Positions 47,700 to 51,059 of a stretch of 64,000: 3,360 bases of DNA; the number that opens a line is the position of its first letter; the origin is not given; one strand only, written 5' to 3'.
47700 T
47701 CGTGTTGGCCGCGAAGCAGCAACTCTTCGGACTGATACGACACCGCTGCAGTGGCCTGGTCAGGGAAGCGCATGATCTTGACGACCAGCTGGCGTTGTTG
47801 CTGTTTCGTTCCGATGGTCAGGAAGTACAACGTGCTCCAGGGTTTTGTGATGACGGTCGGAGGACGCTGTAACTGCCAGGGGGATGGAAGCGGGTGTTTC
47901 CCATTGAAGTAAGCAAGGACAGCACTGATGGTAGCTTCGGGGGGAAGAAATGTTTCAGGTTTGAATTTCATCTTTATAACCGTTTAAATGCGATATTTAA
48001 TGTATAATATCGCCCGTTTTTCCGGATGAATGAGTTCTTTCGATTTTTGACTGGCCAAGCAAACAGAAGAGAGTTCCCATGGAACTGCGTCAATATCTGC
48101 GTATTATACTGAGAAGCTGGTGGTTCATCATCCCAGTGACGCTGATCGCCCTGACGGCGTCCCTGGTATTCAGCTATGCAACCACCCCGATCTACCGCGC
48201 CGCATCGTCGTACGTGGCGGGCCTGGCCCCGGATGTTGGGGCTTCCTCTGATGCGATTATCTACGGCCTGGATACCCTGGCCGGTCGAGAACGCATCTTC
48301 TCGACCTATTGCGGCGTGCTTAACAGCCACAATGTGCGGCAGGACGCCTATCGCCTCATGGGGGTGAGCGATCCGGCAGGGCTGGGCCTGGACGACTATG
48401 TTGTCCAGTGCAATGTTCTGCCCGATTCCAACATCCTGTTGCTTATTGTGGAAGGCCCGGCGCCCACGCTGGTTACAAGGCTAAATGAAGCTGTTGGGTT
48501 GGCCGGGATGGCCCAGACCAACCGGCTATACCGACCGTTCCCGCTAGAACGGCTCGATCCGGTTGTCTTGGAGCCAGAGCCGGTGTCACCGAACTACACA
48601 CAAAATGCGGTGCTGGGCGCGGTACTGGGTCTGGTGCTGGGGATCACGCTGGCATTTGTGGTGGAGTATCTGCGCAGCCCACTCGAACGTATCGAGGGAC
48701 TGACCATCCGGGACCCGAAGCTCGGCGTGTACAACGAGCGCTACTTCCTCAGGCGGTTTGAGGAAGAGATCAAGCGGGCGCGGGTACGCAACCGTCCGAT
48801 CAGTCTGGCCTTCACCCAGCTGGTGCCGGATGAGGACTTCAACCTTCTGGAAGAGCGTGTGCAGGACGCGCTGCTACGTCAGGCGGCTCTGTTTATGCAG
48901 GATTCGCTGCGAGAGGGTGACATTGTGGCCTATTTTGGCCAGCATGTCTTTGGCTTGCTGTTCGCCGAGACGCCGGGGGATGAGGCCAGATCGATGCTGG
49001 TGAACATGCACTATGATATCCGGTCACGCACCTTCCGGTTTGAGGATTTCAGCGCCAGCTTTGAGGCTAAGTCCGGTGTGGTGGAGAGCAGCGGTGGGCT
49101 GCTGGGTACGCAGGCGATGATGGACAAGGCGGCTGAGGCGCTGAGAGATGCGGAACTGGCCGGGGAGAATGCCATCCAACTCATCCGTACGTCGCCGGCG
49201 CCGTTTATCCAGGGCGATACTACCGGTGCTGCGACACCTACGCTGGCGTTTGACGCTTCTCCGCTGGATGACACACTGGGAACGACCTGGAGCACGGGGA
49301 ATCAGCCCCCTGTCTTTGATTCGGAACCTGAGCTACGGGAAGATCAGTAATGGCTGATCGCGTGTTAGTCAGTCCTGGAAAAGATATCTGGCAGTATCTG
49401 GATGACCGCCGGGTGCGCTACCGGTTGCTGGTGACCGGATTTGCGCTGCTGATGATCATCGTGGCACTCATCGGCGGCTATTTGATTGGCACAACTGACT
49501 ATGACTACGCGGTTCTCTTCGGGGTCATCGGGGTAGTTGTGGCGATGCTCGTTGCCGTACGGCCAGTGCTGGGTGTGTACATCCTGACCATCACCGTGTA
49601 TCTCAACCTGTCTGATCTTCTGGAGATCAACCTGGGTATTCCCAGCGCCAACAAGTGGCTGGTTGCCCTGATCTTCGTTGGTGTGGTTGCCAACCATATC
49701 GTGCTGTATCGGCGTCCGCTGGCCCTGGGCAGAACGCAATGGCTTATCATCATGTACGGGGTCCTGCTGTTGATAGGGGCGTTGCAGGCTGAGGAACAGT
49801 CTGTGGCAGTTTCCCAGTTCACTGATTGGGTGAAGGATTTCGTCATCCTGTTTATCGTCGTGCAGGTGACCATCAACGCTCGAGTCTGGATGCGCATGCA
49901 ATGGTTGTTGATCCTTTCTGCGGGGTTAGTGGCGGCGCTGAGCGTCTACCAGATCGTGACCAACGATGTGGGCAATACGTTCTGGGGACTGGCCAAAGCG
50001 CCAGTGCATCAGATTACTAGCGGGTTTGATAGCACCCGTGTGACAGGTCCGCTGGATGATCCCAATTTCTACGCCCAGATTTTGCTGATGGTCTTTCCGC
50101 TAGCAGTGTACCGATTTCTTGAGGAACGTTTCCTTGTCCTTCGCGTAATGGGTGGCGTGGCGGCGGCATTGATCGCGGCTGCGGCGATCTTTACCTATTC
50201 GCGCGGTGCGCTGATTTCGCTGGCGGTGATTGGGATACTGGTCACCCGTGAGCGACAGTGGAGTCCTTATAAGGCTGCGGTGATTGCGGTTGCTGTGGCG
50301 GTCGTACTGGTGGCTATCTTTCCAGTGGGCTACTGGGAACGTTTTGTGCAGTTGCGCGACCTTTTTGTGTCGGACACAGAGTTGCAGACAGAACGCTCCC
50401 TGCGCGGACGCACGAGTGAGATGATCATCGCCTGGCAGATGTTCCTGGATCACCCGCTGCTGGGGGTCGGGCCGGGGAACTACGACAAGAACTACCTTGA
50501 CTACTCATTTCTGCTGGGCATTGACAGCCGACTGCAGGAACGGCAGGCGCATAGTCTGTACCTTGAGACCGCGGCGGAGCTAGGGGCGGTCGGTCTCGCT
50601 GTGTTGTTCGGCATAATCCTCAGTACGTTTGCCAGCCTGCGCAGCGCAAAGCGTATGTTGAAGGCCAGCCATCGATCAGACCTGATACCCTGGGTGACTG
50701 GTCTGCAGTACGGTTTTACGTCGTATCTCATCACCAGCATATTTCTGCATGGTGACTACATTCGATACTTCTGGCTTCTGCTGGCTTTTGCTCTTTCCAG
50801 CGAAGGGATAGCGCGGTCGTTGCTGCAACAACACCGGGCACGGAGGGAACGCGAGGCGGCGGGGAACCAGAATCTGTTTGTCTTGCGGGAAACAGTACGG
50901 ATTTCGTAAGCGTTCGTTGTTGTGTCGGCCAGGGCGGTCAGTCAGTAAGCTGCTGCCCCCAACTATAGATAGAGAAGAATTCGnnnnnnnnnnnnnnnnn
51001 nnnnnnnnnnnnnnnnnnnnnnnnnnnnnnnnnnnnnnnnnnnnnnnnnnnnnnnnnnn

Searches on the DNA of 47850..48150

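Call 97: search_rna_families(source=window, start=47850, end=48150, threshold=evalue, max_evalue=1)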
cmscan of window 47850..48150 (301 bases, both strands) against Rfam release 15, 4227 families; matches with E-value up to 1: 3.
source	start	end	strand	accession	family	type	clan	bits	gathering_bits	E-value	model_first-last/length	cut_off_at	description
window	47898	47946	-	RF00603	SNORD23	Gene; snRNA; snoRNA; CD-box;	-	17.3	64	0.3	1-110/110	no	Small nucleolar RNA SNORD23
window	47852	47904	-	RF00192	BLV_package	Cis-reg;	-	15.5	70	0.5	1-55/55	no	Bovine leukaemia virus RNA packaging signal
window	48034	48096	+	RF01953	SOX2OT_exon3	Gene; lncRNA;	-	10.5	70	0.5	211-276/276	no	SOX2 overlapping transcript exon 3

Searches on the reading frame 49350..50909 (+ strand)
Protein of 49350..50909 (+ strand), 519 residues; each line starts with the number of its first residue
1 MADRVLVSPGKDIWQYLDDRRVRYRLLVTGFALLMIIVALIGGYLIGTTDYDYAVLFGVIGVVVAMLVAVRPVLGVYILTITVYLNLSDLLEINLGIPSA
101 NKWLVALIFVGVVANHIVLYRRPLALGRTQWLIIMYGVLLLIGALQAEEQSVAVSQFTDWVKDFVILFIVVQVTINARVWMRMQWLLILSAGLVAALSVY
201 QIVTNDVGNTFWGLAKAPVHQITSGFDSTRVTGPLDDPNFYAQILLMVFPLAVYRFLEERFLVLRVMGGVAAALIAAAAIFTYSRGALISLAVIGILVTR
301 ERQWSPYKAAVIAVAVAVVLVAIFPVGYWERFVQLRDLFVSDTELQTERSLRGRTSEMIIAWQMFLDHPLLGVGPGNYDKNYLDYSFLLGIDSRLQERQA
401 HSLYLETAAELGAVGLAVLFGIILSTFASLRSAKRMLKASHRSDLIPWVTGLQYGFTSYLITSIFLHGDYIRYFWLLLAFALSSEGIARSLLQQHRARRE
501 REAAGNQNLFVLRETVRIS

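Call 6: search_protein_families(library=pfam, proteins=[window:49350-50909:+], max_evalue=0.001)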
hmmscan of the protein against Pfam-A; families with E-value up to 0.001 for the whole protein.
window:49350-50909:+ (519 aa): 1 family
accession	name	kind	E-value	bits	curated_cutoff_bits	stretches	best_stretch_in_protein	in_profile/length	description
PF04932.20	Wzy_C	-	1.5e-21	77.2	31.7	1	271-420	2-149/149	O-Antigen ligase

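Call 9: search_protein_families(library=ncbifam, proteins=[window:49350-50909:+], max_evalue=0.001)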
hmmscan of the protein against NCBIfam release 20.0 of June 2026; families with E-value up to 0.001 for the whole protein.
window:49350-50909:+ (519 aa): 2 families
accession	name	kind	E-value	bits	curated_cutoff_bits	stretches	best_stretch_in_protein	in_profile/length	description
TIGR03097.1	PEP_O_lig_1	hypoth_equivalog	2.3e-22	79.5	188.1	1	60-479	8-398/408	putative O-glycosylation ligase, exosortase A system-associated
TIGR00947.1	2A73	equivalog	2.1e-15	56.7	366.4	1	124-443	63-378/425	IctB family putative bicarbonate transporter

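Call 67: search_solved_structures(query=window:49350-50906:+, max_evalue=1)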
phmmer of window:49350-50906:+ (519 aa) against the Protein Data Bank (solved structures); distinct sequences matched with E-value up to 1: 0.
